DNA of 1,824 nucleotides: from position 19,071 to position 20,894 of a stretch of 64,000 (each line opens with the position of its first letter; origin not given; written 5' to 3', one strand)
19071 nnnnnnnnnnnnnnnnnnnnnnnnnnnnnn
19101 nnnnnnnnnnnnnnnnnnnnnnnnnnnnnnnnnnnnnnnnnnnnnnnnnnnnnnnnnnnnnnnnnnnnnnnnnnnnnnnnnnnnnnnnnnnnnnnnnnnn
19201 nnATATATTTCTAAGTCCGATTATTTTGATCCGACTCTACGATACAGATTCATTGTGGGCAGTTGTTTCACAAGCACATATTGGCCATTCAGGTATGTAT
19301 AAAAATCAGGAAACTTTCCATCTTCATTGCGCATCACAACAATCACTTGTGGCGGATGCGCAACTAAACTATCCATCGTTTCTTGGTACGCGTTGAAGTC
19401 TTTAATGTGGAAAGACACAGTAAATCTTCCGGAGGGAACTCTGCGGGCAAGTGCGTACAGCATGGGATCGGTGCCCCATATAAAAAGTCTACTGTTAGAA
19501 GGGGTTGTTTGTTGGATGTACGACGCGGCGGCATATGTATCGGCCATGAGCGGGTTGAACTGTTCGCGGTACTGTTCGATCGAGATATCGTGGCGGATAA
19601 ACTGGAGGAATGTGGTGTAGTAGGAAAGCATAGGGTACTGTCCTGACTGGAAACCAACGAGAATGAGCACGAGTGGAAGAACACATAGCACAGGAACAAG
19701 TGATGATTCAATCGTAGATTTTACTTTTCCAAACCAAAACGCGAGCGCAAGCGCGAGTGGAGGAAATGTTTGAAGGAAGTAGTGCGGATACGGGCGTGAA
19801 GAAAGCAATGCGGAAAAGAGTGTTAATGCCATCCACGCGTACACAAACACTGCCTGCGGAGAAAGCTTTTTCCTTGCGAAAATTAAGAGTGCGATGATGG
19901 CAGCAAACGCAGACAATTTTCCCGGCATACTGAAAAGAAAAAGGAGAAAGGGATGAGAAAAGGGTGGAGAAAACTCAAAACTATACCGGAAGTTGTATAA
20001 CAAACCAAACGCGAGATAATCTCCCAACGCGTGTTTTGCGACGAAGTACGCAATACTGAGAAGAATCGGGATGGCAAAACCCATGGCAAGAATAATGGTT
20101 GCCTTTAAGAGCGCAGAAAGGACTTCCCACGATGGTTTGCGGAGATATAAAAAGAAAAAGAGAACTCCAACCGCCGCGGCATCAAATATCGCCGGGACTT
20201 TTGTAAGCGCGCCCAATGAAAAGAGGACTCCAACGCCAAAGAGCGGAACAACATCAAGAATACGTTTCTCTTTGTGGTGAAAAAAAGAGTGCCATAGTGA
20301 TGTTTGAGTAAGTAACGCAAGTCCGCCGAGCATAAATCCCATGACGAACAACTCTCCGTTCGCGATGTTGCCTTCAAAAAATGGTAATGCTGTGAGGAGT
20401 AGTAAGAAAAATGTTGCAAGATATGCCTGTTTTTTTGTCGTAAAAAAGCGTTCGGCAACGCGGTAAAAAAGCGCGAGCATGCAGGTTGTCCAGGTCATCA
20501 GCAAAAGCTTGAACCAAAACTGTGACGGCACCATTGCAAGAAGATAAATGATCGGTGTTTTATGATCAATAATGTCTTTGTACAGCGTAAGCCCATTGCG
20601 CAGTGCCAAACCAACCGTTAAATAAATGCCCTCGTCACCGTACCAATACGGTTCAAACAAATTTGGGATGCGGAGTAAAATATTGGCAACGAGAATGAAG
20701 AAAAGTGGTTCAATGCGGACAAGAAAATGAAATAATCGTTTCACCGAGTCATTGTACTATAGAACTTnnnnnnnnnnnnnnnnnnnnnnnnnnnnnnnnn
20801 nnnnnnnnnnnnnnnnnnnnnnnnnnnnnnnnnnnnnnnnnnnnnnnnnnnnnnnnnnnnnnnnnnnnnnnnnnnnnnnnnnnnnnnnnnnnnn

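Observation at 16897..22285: Envelope glycosylation cluster: DPPR-synthase-like UbiA + MraY/WecA-like GT4 + GT-C + cellulose-synthase-like GT2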

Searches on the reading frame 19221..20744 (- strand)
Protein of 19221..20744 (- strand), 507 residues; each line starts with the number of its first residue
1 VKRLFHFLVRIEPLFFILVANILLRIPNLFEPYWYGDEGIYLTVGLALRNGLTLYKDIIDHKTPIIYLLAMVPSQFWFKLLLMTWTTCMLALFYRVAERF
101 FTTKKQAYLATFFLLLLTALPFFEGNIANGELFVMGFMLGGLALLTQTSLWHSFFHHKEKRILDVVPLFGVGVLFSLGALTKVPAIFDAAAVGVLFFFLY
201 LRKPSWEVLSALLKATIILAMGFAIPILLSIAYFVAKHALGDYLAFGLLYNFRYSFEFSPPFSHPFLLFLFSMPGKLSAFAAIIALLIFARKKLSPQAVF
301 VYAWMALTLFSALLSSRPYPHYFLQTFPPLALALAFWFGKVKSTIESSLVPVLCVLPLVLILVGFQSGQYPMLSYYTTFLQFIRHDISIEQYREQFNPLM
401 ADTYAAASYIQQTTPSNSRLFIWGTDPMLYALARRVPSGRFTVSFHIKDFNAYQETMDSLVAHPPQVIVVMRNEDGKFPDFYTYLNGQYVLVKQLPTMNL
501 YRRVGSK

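Call 3: search_protein_families(library=pfam, proteins=[window:19221-20744:-], max_evalue=0.01)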
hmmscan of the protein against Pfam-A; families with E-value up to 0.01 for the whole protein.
window:19221-20744:- (507 aa): 0 families

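Call 4: search_protein_families(library=ncbifam, proteins=[window:19221-20744:-], max_evalue=0.01)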
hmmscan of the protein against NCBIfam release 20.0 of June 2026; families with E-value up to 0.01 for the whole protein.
window:19221-20744:- (507 aa): 0 families

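Call 12: search_solved_structures(query=window:19221-20744:-, max_evalue=10)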
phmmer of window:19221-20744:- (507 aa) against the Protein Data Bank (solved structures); distinct sequences matched with E-value up to 10: 0.

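Call 15: find_homologous_proteins(query=window:19221-20744:-)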
Query window:19221-20744:- (507 aa): 812 proteins with E <= 0.001 among 8000 candidates; the best 120 are listed.
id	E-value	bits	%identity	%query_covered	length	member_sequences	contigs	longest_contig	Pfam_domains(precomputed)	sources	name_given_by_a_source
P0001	0.0e+0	1028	91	100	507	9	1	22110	-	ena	-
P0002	2.4e-162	560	55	99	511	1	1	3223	PF02366.25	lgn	-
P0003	9.0e-160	551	53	99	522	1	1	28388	PF02366.25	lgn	-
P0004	7.6e-159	548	52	99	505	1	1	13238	PF27757.1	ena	-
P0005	1.6e-158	547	53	99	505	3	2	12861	PF27757.1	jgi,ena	-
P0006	4.2e-158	546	52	99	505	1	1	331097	-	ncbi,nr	ncbi:MAG: hypothetical protein HZA34_02405 [Candidatus Pacebacteria bacterium]|nr:hypothetical prote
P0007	1.3e-157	544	52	99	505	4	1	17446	PF27757.1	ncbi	-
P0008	4.9e-155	536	52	99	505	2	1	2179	PF27757.1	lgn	-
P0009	2.2e-154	533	52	99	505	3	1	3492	PF27757.1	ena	-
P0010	1.2e-153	531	50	99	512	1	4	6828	PF02366.25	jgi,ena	-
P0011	6.4e-153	529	52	99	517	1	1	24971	PF02366.25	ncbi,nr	ncbi:MAG TPA: phospholipid carrier-dependent glycosyltransferase [Candidatus Saccharimonadia bacteri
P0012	1.4e-152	527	52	99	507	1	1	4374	-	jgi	jgi:hypothetical protein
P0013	5.2e-151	522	53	95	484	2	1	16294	-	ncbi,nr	ncbi:MAG TPA: hypothetical protein VJ246_03475 [Patescibacteria group bacterium]|nr:hypothetical pro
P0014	1.6e-148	514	50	99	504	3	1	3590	-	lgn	-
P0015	1.7e-148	514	48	95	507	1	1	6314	PF27757.1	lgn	-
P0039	5.2e-123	430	46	96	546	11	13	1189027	-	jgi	-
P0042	1.4e-122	428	45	99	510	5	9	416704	-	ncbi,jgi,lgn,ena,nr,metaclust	ncbi:MAG: hypothetical protein UX04_C0002G0181 [Microgenomates group bacterium GW2011_GWF2_45_18]|nr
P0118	1.1e-114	402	41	99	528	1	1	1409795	-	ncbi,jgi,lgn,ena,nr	ncbi:MAG TPA: hypothetical protein VD999_04890 [Vitreimonas sp.]|nr:hypothetical protein [Vitreimona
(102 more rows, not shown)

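Call 16: find_encoding_contigs(protein=P0001, flank=10000, max_places=2)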
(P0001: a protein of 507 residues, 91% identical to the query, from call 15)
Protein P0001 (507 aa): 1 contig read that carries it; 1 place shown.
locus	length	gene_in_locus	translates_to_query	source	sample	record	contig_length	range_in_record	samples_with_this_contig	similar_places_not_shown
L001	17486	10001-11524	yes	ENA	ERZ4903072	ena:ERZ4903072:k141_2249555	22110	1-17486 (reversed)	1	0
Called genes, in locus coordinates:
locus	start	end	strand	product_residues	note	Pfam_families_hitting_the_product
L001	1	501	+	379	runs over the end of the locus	-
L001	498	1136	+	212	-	-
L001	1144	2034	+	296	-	PF00188:CAP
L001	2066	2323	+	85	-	-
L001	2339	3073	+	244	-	PF00483:NTP_transferase, PF12804:NTP_transf_3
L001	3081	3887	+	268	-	-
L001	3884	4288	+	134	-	-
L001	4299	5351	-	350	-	PF02646:RmuC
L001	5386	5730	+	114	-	-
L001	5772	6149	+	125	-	PF01371:Trp_repressor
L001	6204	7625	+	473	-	PF00133:tRNA-synt_1, PF09334:tRNA-synt_1g, PF00133:tRNA-synt_1, PF01406:tRNA-synt_1e (weak)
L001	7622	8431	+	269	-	PF01026:TatD_DNase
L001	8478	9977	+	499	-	PF13632:Glyco_trans_2_3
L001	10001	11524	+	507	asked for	-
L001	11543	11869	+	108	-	-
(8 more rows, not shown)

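Call 17: find_encoding_contigs(protein=P0006, flank=10000, max_places=2)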
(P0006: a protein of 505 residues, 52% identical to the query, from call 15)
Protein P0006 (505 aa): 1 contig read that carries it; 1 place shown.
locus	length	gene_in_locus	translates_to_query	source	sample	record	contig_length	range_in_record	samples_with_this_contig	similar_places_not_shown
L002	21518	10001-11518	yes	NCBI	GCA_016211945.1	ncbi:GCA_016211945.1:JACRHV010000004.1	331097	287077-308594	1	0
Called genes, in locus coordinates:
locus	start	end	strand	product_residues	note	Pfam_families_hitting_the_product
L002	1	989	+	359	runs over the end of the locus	-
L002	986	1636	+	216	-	-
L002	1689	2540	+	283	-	PF00188:CAP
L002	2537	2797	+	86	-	PF18900:DUF5656 (faint)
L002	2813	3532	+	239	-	PF00483:NTP_transferase, PF12804:NTP_transf_3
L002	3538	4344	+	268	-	-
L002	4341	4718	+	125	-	-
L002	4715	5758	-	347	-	PF02646:RmuC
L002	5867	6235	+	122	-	PF01371:Trp_repressor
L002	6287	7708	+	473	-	PF00133:tRNA-synt_1, PF01406:tRNA-synt_1e (weak), PF09334:tRNA-synt_1g, PF00133:tRNA-synt_1, PF01406:tRNA-synt_1e (weak)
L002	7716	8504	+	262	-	PF01026:TatD_DNase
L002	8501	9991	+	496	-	-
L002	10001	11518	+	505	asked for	-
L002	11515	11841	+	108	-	-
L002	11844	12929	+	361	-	PF00953:Glycos_transf_4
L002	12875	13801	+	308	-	PF01040:UbiA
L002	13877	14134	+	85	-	-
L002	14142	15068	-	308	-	PF08308:PEGA, PF08239:SH3_3 (weak)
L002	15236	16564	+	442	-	-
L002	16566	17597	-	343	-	PF00044:Gp_dh_N, PF02800:Gp_dh_C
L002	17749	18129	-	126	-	-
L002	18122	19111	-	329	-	PF00162:PGK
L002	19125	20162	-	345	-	PF02388:FemAB, PF13480:Acetyltransf_6, PF02388:FemAB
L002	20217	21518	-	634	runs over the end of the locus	PF00580:UvrD-helicase, PF13245:AAA_19, PF13604:AAA_30 (faint), PF01443:Viral_helicase1 (faint), PF13361:UvrD_C, PF13538:UvrD_C_2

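Call 18: find_encoding_contigs(protein=P0042, flank=8000, max_places=2)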
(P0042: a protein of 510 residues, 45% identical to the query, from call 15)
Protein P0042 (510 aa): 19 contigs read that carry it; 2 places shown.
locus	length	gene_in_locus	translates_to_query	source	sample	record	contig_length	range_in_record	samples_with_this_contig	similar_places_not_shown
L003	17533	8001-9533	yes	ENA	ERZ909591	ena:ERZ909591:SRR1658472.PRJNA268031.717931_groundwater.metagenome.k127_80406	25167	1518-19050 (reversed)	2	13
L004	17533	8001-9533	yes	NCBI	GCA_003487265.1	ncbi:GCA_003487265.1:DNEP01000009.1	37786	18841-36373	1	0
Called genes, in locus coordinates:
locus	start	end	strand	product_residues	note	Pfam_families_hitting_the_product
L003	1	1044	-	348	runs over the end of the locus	PF02646:RmuC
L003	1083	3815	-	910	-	-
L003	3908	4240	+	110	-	PF01371:Trp_repressor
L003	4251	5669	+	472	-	PF00133:tRNA-synt_1, PF01406:tRNA-synt_1e (faint), PF01921:tRNA-synt_1f (faint), PF09334:tRNA-synt_1g, PF00133:tRNA-synt_1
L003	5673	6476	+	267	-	PF01026:TatD_DNase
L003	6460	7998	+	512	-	PF13632:Glyco_trans_2_3 (weak)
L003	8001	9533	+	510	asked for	-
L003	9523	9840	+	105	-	-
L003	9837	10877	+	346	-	PF00953:Glycos_transf_4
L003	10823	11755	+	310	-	PF01040:UbiA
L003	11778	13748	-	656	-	PF12704:MacB_PCD, PF02687:FtsX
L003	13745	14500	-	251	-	PF00005:ABC_tran, PF02463:SMC_N (weak), PF13191:AAA_16 (faint), PF13304:AAA_21 (weak)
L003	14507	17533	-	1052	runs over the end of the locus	PF00041:fn3 (faint), PF25788:Ig_Rha78A_N (faint), PF25059:FN3_DSCAM-DSCAML_C (faint), PF16655:PhoD_N (faint), PF16656:Pur_ac_phosph_N, PF17425:Arylsulfotran_N (faint), PF23376:Fn3_VIN3 (faint), PF16656:Pur_ac_phosph_N (weak)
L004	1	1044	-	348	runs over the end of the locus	PF02646:RmuC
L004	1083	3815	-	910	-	-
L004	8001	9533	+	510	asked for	-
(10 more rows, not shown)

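Call 19: find_encoding_contigs(protein=P0118, flank=8000, max_places=2)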
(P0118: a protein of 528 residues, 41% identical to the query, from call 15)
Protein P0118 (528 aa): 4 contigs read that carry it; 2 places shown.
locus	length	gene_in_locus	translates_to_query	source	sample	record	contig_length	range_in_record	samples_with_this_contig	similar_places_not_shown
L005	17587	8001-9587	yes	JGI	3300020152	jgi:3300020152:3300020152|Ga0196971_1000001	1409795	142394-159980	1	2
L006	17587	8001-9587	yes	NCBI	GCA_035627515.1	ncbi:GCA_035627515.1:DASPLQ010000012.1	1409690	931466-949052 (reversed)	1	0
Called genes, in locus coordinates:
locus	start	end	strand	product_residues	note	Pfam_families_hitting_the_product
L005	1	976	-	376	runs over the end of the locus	PF02646:RmuC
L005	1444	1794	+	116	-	PF01371:Trp_repressor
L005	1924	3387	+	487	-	PF00133:tRNA-synt_1 (weak), PF01406:tRNA-synt_1e (faint), PF09334:tRNA-synt_1g, PF00133:tRNA-synt_1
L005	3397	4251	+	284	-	PF01026:TatD_DNase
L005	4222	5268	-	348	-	-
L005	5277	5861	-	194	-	-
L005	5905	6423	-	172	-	-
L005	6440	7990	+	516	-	-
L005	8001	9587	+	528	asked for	-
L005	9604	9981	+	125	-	-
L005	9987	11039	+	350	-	PF00953:Glycos_transf_4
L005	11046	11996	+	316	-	PF01040:UbiA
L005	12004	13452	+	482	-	PF02366:PMT, PF13231:PMT_2, PF16192:PMT_4TMC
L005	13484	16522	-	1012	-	PF00580:UvrD-helicase, PF01443:Viral_helicase1 (faint), PF13245:AAA_19, PF13604:AAA_30 (faint), PF13361:UvrD_C, PF13538:UvrD_C_2 (faint), PF12705:PDDEXK_1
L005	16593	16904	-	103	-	-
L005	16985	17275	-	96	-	PF12674:Zn_ribbon_2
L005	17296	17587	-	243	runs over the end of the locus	PF00535:Glycos_transf_2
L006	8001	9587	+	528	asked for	-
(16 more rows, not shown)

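Call 20: find_encoding_contigs(protein=P0039, flank=8000, max_places=2)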
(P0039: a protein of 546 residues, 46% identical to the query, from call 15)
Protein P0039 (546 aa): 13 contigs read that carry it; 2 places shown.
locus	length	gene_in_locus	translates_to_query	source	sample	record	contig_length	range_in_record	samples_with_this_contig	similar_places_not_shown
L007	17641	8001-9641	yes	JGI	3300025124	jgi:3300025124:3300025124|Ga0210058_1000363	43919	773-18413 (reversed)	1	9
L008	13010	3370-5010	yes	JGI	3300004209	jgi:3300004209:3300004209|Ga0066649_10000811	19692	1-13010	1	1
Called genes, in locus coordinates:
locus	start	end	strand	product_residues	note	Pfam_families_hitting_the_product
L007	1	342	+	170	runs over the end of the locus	PF04073:tRNA_edit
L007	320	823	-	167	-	-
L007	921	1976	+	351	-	PF12146:Hydrolase_4 (faint), PF00326:Peptidase_S9 (weak)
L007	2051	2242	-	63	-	-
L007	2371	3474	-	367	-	PF02646:RmuC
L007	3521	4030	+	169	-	-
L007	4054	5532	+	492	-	PF00133:tRNA-synt_1, PF09334:tRNA-synt_1g, PF00133:tRNA-synt_1, PF01406:tRNA-synt_1e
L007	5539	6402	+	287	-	PF01026:TatD_DNase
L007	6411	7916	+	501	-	-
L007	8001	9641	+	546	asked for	-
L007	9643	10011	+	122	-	-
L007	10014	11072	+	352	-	PF00953:Glycos_transf_4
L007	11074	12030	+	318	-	PF01040:UbiA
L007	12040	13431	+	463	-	PF02366:PMT, PF13231:PMT_2, PF16192:PMT_4TMC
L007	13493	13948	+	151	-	-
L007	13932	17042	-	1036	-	PF00580:UvrD-helicase, PF13086:AAA_11, PF13245:AAA_19, PF13604:AAA_30 (faint), PF21445:ADDB_N (faint), PF13087:AAA_12 (faint), PF13361:UvrD_C, PF12705:PDDEXK_1, +1 more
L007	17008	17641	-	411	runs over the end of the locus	PF09903:DUF2130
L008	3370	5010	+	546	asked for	-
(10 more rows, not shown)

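Call 35: search_protein_families(library=pfam, proteins=[P0004, P0002], max_evalue=0.01)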
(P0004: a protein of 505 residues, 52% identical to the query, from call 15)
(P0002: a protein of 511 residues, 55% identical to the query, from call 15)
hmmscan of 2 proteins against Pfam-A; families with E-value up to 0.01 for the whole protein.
P0004 (505 aa): 0 families

P0002 (511 aa): 1 family
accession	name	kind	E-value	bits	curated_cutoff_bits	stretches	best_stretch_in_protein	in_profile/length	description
PF02366.24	PMT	-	1.7e-05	24.9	22.7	1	76-235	83-238/245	Dolichyl-phosphate-mannose-protein mannosyltransferase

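Call 36: search_protein_families(library=pfam, proteins=[L002:11515-11841:+, L003:9523-9840:+, L005:9604-9981:+, L007:9643-10011:+], max_evalue=10)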
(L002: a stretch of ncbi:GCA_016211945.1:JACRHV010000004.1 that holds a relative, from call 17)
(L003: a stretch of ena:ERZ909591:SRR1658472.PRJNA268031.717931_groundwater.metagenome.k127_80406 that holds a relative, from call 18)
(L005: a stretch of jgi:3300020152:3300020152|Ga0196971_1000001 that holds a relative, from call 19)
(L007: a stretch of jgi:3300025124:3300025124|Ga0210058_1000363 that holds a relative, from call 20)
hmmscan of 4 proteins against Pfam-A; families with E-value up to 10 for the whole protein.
L002:11515-11841:+ (108 aa): 2 families
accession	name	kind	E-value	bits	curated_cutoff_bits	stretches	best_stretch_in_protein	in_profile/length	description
PF15038.11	Jiraiya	-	3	7.8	27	1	13-32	6-25/169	Jiraiya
PF20556.3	DUF6768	-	4.3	7.5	27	1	51-105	47-95/123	Family of unknown function (DUF6768)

L003:9523-9840:+ (105 aa): 2 families
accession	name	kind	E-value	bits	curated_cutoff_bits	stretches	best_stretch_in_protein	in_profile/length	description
PF04114.19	Gaa1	-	0.33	10.4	28.6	1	9-100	305-389/497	Gaa1-like, GPI transamidase component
PF06781.17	CrgA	-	4.9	7.8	24.8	1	5-37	32-64/89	Cell division protein CrgA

L005:9604-9981:+ (125 aa): 0 families

L007:9643-10011:+ (122 aa): 1 family
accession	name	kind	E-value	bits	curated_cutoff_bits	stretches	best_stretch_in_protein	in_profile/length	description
PF07853.16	DUF1648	-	0.023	14.8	28.7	1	28-73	1-47/49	Domain of unknown function (DUF1648)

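Call 45: predict_structure(alignment_id=A1)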
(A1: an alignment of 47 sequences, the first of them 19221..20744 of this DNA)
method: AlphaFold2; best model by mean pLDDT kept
length: 507 residues; sequences in the alignment: 47
mean_pLDDT: 92.3   pTM: 0.91
mean pLDDT of the five models: 92.3, 91.9, 91.3, 90.5, 90.1
residues with pLDDT >= 90: 392; 70-90: 111; 50-70: 3; < 50: 1
segments of 3 or more residues with pLDDT < 50: none
pLDDT, mean of each block of 10 residues (from residue 1): 86 95 94 85 94 93 91 93 96 97 95 95 83 96 96 87 92 97 94 93 93 96 98 97 90 77 92 93 96 94 96 84 94 90 84 93 84 92 96 89 96 95 94 93 89 95 96 91 96 97 79
secondary structure, 60 per line:
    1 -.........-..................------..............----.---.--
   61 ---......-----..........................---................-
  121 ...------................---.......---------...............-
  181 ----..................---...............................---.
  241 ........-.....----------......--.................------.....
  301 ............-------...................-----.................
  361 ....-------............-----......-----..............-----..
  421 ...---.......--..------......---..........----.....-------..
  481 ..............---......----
elements in order: H2-10 H12-29 H36-49 H64-69 H75-100 H104-119 H130-145 H149-155 H165-179 H185-202 H206-236 H240-248 H250-254 H265-270 H273-289 H296-312 H320-338 H344-364 H372-383 H389-394 H400-413 E419-423 H427-433 H444-449 H453-462 E467-471 H479-488 E489-494 E498-503

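Call 49: fold_search(model_id=the predicted structure, library=pdb)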
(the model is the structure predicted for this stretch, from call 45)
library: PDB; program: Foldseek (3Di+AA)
matches with E <= 10: 241; with E <= 0.001: 19
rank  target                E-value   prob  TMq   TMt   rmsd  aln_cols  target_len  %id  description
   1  7oci_F                1.9e-07  1.00  0.50  0.42  13.7       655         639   12  Cryo-EM structure of yeast Ost6p containing oligosaccharyltransferase complex (released 2022-02-16)
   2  5f15                  2.1e-07  1.00  0.56  0.53  10.7       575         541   15  Crystal Structure of ArnT from Cupriavidus metallidurans bound to Undecaprenyl phosphate (released 2016-02-17)
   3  8age_A                3.2e-07  1.00  0.50  0.42  13.2       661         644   12  Structure of yeast oligosaccharylransferase complex with acceptor peptide bound (released 2022-12-07)
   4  5ezm                  4.7e-07  1.00  0.56  0.53  10.8       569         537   14  Crystal Structure of ArnT from Cupriavidus metallidurans in the apo state (released 2016-02-17)
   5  8agc_A                1.0e-06  1.00  0.52  0.39  12.9       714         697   12  Structure of yeast oligosaccharylransferase complex with lipid-linked oligosaccharide and non-acceptor peptide bound (released 2022-12-07)
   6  7e9s_A                1.8e-06  1.00  0.43  0.28  14.2       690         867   12  Archaeal oligosaccharyltransferase AglB from Archaeoglobus fulgidus in complex with an inhibitory peptide and a dolich (released 2021-09-08)
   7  3wak                  2.2e-06  1.00  0.45  0.29  12.4       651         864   12  Crystal structure of the Archaeoglobus fulgidus oligosaccharyltransferase (O29867_ARCFU) in the apo form (released 2013-10-30)
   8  8agb_A                4.9e-06  1.00  0.47  0.39  12.5       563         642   12  Structure of yeast oligosaccharylransferase complex with lipid-linked oligosaccharide bound (released 2022-12-07)
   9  6ezn_F                4.9e-06  1.00  0.50  0.41  13.9       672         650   12  Cryo-EM structure of the yeast oligosaccharyltransferase (OST) complex (released 2018-01-17)
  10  3waj                  1.1e-05  1.00  0.40  0.28  14.9       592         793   12  Crystal structure of the Archaeoglobus fulgidus oligosaccharyltransferase (O29867_ARCFU) complex with Zn and sulfate (released 2013-10-30)
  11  8b6l_I                1.4e-05  1.00  0.47  0.37  11.8       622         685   11  Subtomogram average of the human Sec61-TRAP-OSTA-translocon (released 2022-12-07)
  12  6c26_A                3.1e-05  1.00  0.50  0.40  13.8       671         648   12  The Cryo-EM structure of a eukaryotic oligosaccharyl transferase complex (released 2018-01-31)
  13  7zli_A                4.0e-05  1.00  0.47  0.38  11.9       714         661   10  Cryo-EM structure of C-mannosyltransferase CeDPY19, in complex with Dol25-P-Man and bound to CMT2-Fab and anti-Fab nan (released 2023-01-11)
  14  7zlh_A                4.7e-05  1.00  0.48  0.39  12.1       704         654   11  Cryo-EM structure of C-mannosyltransferase CeDPY19, in apo state, bound to CMT2-Fab and anti-Fab nanobody (released 2023-01-11)
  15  6gxc_A                8.2e-05  1.00  0.48  0.37  11.0       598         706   10  Bacterial oligosaccharyltransferase PglB in complex with an inhibitory peptide and a reactive lipid-linked oligosaccha (released 2018-11-14)
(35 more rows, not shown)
